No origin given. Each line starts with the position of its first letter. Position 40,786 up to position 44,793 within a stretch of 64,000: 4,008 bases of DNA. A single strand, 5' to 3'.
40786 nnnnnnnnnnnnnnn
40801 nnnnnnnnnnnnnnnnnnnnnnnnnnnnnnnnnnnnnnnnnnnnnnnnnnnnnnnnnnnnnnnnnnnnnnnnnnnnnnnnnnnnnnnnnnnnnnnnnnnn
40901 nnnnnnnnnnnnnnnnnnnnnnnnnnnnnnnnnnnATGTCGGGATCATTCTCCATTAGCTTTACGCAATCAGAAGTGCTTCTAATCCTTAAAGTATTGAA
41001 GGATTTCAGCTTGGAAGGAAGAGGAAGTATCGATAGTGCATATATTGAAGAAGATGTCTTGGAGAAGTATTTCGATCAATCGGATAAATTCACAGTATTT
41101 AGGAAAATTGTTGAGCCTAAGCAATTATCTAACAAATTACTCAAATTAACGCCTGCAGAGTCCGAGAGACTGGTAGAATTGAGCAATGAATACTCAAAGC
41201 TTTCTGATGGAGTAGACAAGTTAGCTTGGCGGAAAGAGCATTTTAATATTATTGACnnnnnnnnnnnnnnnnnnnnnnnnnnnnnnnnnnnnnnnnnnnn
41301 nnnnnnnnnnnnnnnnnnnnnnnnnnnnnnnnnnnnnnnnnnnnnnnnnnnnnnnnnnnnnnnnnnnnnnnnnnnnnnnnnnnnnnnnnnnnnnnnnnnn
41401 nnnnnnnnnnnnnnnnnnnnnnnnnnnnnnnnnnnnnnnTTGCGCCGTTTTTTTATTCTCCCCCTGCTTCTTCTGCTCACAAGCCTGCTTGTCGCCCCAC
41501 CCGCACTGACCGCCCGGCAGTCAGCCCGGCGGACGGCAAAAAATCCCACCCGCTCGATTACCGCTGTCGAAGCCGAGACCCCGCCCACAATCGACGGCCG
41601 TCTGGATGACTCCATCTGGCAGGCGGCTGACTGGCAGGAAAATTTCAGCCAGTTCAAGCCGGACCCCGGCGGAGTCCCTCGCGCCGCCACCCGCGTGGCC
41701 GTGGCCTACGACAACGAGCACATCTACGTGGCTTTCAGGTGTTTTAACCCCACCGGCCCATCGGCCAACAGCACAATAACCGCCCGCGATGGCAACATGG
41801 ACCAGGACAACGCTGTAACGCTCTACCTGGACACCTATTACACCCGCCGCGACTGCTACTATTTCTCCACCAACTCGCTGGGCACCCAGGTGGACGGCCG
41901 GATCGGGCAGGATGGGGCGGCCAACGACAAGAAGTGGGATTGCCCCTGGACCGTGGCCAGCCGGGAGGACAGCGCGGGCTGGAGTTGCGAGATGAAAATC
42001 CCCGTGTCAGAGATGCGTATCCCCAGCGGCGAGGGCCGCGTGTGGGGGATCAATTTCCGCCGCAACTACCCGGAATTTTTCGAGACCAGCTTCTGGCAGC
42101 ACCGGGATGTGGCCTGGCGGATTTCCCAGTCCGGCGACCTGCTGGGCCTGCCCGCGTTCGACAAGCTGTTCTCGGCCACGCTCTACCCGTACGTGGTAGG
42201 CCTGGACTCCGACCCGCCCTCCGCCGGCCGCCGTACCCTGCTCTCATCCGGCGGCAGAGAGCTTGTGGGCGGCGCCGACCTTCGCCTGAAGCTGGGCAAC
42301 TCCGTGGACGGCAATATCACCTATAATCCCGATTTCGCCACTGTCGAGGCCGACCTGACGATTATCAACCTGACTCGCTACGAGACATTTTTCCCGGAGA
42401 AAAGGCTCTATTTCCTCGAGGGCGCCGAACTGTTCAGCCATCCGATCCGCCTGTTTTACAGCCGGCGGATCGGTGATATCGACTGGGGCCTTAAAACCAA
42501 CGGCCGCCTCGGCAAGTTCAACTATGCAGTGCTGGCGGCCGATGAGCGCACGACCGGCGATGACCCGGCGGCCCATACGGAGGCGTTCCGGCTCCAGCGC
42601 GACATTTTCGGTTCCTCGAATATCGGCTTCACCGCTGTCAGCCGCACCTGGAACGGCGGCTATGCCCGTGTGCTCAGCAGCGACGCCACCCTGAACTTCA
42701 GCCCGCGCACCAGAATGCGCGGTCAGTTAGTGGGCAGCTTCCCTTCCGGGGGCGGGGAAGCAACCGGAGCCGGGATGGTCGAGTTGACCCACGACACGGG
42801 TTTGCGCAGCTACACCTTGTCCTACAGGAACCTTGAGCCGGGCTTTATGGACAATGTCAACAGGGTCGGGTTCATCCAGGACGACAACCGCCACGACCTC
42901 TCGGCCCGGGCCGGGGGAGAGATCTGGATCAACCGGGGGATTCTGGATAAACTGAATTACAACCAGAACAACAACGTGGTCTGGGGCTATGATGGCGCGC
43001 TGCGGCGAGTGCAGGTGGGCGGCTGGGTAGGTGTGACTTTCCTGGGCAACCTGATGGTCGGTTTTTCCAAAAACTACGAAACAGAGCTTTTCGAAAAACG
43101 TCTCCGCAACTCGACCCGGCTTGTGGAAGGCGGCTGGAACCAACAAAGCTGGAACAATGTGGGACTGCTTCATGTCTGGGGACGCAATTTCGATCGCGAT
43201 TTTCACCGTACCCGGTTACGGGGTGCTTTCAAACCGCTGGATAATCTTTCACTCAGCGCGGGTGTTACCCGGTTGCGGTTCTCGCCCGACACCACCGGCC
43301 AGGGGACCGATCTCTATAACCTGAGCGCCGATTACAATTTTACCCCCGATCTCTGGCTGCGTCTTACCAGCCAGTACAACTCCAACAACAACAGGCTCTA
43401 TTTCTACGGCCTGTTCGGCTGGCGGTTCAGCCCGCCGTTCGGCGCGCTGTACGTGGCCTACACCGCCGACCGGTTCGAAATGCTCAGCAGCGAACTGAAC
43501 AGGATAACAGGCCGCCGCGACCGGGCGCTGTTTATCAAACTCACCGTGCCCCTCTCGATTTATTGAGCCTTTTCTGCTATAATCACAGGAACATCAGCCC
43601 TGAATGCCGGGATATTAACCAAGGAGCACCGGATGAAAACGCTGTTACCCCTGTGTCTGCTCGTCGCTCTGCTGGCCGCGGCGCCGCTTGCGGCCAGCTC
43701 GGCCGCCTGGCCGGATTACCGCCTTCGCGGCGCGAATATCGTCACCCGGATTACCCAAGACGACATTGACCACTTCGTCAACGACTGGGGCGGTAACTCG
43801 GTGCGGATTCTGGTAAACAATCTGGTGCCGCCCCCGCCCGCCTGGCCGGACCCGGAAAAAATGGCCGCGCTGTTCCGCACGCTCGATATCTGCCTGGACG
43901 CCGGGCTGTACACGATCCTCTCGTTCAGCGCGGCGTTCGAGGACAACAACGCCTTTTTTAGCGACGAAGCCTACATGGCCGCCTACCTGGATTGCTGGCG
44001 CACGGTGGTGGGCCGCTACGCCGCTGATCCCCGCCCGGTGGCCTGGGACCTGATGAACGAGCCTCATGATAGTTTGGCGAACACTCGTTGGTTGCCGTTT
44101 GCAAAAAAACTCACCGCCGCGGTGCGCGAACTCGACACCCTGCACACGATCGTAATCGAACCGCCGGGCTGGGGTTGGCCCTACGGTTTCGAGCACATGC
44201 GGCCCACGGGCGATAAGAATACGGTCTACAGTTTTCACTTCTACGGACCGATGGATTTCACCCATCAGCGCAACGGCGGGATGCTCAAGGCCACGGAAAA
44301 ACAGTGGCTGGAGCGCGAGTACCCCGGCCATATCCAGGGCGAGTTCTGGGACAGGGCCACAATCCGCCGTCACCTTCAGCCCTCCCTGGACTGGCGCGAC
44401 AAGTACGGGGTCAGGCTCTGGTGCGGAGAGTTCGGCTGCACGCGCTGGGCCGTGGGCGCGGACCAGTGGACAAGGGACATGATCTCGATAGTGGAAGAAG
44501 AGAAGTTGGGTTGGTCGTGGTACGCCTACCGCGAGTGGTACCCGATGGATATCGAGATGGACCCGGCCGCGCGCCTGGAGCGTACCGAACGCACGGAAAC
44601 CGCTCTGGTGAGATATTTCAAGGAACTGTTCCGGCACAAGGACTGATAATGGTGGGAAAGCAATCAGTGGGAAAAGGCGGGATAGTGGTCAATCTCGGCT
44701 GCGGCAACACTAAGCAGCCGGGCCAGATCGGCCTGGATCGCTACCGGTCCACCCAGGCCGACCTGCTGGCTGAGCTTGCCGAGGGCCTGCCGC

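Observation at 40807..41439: AT-rich islet (~37% GC in a ~65% GC genome) directly after dnaK, carrying an orphan 107-aa ORF where grpE/dnaJ would be expected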

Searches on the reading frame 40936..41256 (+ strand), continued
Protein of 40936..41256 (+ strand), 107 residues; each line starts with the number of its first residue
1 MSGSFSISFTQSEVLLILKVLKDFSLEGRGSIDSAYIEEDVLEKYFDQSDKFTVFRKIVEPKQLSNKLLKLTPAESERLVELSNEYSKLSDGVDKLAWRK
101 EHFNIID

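Call 71: fold_search(model_id=the predicted structure, library=viral)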
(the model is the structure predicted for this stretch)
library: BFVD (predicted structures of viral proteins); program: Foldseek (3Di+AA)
matches with E <= 10: 68; with E <= 0.001: 0
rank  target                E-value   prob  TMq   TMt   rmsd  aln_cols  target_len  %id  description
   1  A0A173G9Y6            1.0e+00  0.66  0.60  0.47   3.7       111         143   14  Uncharacterized protein [Propionibacterium phage PFR2]
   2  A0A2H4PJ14            1.4e+00  0.08  0.28  0.24  10.7       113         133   14  Uncharacterized protein [Corynebacterium phage phi673]
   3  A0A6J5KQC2            1.5e+00  0.14  0.27  0.17   5.8        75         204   20  Uncharacterized protein [uncultured Caudovirales phage]
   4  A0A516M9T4            1.7e+00  0.10  0.29  0.27   6.8        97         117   14  (no name in the UniProt tables at hand)
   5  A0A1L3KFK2            1.9e+00  0.12  0.34  0.08   7.3        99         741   11  RNA-directed RNA polymerase (Fragment) [Beihai tombus-like virus 6]
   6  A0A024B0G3            2.5e+00  0.09  0.29  0.22  12.6        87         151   18  Uncharacterized protein [Bacillus phage Evoli]
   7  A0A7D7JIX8            2.5e+00  0.06  0.23  0.09  10.5        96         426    9  Uncharacterized protein [Blattodean rhabdo-related virus OKIAV14]
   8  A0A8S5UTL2            2.6e+00  0.05  0.23  0.19  10.3       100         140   12  Uncharacterized protein [Myoviridae sp. ctYA416]
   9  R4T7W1                3.3e+00  0.18  0.41  0.49   6.3        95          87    9  Uncharacterized protein [Haloarcula californiae tailed virus 1]
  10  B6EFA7                3.3e+00  0.02  0.17  0.14  14.2       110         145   14  Uncharacterized protein [Stygiolobus rod-shaped virus]
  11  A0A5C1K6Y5            3.8e+00  0.09  0.28  0.32   6.2        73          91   15  Uncharacterized protein [Pseudomonas phage Zuri]
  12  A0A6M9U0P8            3.8e+00  0.03  0.22  0.11  14.4        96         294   17  Uncharacterized protein [Drosophila-associated filamentous virus]
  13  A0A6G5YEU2            4.2e+00  0.06  0.27  0.20  11.8        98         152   18  (no name in the UniProt tables at hand)
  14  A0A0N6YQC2            4.2e+00  0.02  0.21  0.11  12.7        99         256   15  RNA silencing suppressor protein P0 [Sugarcane yellow leaf virus]
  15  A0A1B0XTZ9            4.5e+00  0.02  0.22  0.13  13.0       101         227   16  (no name in the UniProt tables at hand)
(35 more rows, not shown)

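Call 80: search_solved_structures(query=L003:4227-5312:+, max_evalue=0.1)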
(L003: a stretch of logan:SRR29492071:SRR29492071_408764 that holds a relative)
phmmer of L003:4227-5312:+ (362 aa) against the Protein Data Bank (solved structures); distinct sequences matched with E-value up to 0.1: 0.

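Call 81: search_solved_structures(query=L003:2639-3979:+, max_evalue=0.1)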
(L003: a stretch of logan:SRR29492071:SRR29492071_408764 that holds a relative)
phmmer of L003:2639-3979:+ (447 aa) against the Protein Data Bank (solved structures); distinct sequences matched with E-value up to 0.1: 2.
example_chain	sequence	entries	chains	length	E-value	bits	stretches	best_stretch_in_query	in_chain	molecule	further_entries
1ul3_A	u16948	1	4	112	0.053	15.9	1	342-405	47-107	Nitrogen regulatory protein P-II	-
7uek_A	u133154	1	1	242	0.066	15.6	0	85-148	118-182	OT3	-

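Call 82: search_solved_structures(query=L003:1756-2151:+, max_evalue=0.1)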
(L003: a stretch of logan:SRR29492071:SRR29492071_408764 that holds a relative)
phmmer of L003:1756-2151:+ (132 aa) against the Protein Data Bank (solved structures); distinct sequences matched with E-value up to 0.1: 0.

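Call 83: search_protein_families(library=ncbifam, proteins=[L003:1756-2151:+, L003:2639-3979:+, L003:4227-5312:+], max_evalue=0.01)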
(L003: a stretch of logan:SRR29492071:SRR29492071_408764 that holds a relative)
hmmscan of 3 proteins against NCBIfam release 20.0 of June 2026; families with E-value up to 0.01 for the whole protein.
L003:1756-2151:+ (132 aa): 1 family
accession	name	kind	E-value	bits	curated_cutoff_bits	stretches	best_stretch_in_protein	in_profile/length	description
NF040563.1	guided_IscB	equivalog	0.0011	18.2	175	1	13-98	186-258/314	RNA-guided endonuclease IscB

L003:2639-3979:+ (447 aa): 0 families

L003:4227-5312:+ (362 aa): 0 families

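Call 93: search_dna_similar(query=P0122, collection=phages, mode=protein, max_evalue=1)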
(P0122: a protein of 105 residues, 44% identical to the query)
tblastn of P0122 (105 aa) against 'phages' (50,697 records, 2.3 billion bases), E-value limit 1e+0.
No match.

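Call 94: search_dna_similar(query=P0122, collection=plasmids, mode=protein, max_evalue=1)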
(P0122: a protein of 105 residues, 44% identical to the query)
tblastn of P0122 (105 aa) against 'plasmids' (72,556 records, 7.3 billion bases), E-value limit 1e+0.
No match.

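Call 95: search_dna_similar(query=L003:1756-2151:+, collection=phages, mode=protein, max_evalue=0.001, max_rows=10)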
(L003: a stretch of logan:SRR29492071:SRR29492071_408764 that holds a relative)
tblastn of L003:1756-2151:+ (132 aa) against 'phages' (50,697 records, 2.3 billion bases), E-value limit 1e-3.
No match.

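Call 103: find_related_loci(query=L003:1756-2151:+, collection=viral_contigs, flank=3000)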
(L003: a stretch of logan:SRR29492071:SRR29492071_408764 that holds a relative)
Query L003:1756-2151:+ (132 aa) in viral_contigs; peptide patterns used: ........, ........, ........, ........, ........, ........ (x = any residue, [..] = any of these).
1 stretches matched a pattern, but none encodes a relative of the query by tblastn (E <= 1e-3).

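Call 104: find_related_loci(query=L003:2639-3979:+, collection=viral_contigs, flank=3000)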
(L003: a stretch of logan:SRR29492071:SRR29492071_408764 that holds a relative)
Query L003:2639-3979:+ (447 aa) in viral_contigs; peptide patterns used: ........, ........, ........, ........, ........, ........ (x = any residue, [..] = any of these).
2 stretches matched a pattern, but none encodes a relative of the query by tblastn (E <= 1e-3).
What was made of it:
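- The L003 neighbours also find nothing viral (calls 95, 103, 104).
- Tried and rejected: Nothing beyond the HNH assignment emerged (calls 80-83, 95, 103, 104).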

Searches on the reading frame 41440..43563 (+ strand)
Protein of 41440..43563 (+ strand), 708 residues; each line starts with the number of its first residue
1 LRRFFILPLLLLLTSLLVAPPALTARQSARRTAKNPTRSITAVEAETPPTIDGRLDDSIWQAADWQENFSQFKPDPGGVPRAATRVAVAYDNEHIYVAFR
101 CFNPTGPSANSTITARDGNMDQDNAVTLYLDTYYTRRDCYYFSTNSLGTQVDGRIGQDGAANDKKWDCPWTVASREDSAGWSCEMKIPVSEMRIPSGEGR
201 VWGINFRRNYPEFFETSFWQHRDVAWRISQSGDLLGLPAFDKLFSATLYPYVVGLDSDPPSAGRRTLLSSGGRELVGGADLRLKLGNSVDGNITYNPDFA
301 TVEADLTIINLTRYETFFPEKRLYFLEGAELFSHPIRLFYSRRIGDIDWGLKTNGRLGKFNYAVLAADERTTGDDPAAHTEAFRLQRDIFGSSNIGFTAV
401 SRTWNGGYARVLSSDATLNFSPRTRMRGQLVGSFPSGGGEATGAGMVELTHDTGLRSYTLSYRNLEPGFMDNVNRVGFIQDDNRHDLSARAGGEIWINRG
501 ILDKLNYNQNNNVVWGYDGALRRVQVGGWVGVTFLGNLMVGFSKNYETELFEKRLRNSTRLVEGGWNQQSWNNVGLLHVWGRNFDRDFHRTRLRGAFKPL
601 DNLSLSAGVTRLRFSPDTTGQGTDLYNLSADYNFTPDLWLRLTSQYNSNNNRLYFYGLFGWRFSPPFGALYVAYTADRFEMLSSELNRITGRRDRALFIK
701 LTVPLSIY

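Call 4: search_protein_families(library=pfam, proteins=[window:41440-43563:+], max_evalue=1)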
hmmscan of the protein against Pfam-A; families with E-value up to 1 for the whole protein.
window:41440-43563:+ (708 aa): 2 families
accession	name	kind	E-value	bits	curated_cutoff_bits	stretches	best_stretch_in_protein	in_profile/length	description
PF19313.5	DUF5916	-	3.3e-15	56.3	22.6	1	274-347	25-97/572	Domain of unknown function (DUF5916)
PF06452.16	CBM9_1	-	8.8e-06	26.2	23.4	1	51-207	1-147/185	Carbohydrate family 9 binding domain-like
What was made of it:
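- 41440..43566 (+): DUF5916/CBM9 gene, the conserved right anchor in the closer relatives. Pfam DUF5916 (3.3e-15) and CBM9_1 (8.8e-06) (call 4).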

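Call 34: find_related_loci(query=window:41440-43563:+, collection=genome_contigs, flank=6000)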
Query window:41440-43563:+ (708 aa) in genome_contigs; peptide patterns used: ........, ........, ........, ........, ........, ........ (x = any residue, [..] = any of these).
218 stretches matched a pattern; 192 encode a relative of the query (tblastn E <= 1e-3); the best 80 are kept; 80 distinct loci.
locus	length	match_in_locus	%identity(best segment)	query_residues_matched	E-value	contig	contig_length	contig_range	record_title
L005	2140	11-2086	60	36-707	0e+0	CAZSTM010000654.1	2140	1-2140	MAG TPA_asm: uncultured Gemmatimonadales bacterium isolate SRP214966_co2_433 genome assembly, contig: NODE_131699_length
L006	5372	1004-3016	61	38-708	0e+0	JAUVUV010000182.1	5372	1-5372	MAG: Candidatus Glassbacteria bacterium isolate CSMAG_1147 CSMAG_1147_k127_984287_length_5372_cov_59.0000, whole genome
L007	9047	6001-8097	58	7-707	0e+0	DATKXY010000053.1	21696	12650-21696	MAG TPA_asm: archaeon isolate SMAG_U14205 k141_4533130, whole genome shotgun sequence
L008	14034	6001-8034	65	35-707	0e+0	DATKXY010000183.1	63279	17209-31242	MAG TPA_asm: archaeon isolate SMAG_U14205 k141_4696190, whole genome shotgun sequence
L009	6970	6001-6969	68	38-360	3e-149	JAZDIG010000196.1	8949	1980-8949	MAG: Candidatus Glassbacteria bacterium isolate MEGAHIT-group-0.387 k141_5511312, whole genome shotgun sequence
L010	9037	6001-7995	37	35-707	7e-133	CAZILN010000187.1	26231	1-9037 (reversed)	MAG TPA_asm: uncultured Bacteroidaceae bacterium isolate SRP185410_co1_465 genome assembly, contig: k141_2206043, whole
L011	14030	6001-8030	63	38-707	4e-125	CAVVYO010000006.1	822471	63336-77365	MAG: Candidatus Glassbacteria bacterium isolate MFD03899.bin.2.138 genome assembly, contig: contig_24395, whole genome s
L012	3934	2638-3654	38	23-345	3e-55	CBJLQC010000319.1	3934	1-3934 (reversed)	MAG TPA_asm: uncultured bacterium isolate SRR28262196_concoct_1 genome assembly, contig: ERZ27336828.4588, whole genome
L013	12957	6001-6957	35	38-345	3e-53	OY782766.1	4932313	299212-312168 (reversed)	MAG: Prolixibacteraceae bacterium isolate 5a39d30b-952b-42cf-b5cf-364178b4285b genome assembly, chromosome: 1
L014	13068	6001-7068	34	3-345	1e-52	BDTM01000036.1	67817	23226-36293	Bacterium BMS3Bbin03 DNA, contig: NODE_8, whole genome shotgun sequence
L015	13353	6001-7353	33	9-423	2e-52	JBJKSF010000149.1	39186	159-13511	MAG: Longimicrobiales bacterium isolate Bin_76 S1Ck127_3787802_flag_1_multi_31.0000_len_39186, whole genome shotgun sequ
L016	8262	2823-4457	29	48-581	1e-52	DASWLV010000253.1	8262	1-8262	MAG TPA_asm: Pyrinomonadaceae bacterium isolate SMAG_U3370 k141_553584, whole genome shotgun sequence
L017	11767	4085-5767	28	32-581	2e-52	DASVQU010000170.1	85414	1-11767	MAG TPA_asm: Pyrinomonadaceae bacterium isolate SMAG_U3216 k141_659625, whole genome shotgun sequence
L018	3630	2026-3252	34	13-401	3e-52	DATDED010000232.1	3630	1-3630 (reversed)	MAG TPA_asm: Gemmatimonadales bacterium isolate SMAG_U191 k141_734500, whole genome shotgun sequence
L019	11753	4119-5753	28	48-581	5e-52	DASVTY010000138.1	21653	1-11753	MAG TPA_asm: Pyrinomonadaceae bacterium isolate SMAG_U3303 k141_138257, whole genome shotgun sequence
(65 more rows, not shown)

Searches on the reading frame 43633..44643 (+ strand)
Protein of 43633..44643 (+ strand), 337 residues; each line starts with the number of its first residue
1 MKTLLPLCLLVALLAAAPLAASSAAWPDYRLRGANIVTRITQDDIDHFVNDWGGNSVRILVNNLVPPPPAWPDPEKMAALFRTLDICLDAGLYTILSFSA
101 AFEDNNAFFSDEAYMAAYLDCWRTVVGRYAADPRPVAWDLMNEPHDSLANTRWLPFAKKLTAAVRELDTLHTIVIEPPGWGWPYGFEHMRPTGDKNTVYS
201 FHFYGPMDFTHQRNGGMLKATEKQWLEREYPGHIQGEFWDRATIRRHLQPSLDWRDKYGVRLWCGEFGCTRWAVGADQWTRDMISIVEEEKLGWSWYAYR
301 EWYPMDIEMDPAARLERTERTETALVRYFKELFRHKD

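Call 4: search_protein_families(library=pfam, proteins=[window:43633-44643:+], max_evalue=1)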
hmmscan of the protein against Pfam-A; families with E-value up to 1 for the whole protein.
window:43633-44643:+ (337 aa): 2 families
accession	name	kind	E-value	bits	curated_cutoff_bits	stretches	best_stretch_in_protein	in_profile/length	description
PF00150.24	Cellulase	-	2e-32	113.2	23.5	1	37-299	18-268/272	Cellulase (glycosyl hydrolase family 5)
PF12244.13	DUF3606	-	0.17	12.2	24.3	1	255-271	16-32/54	Protein of unknown function (DUF3606)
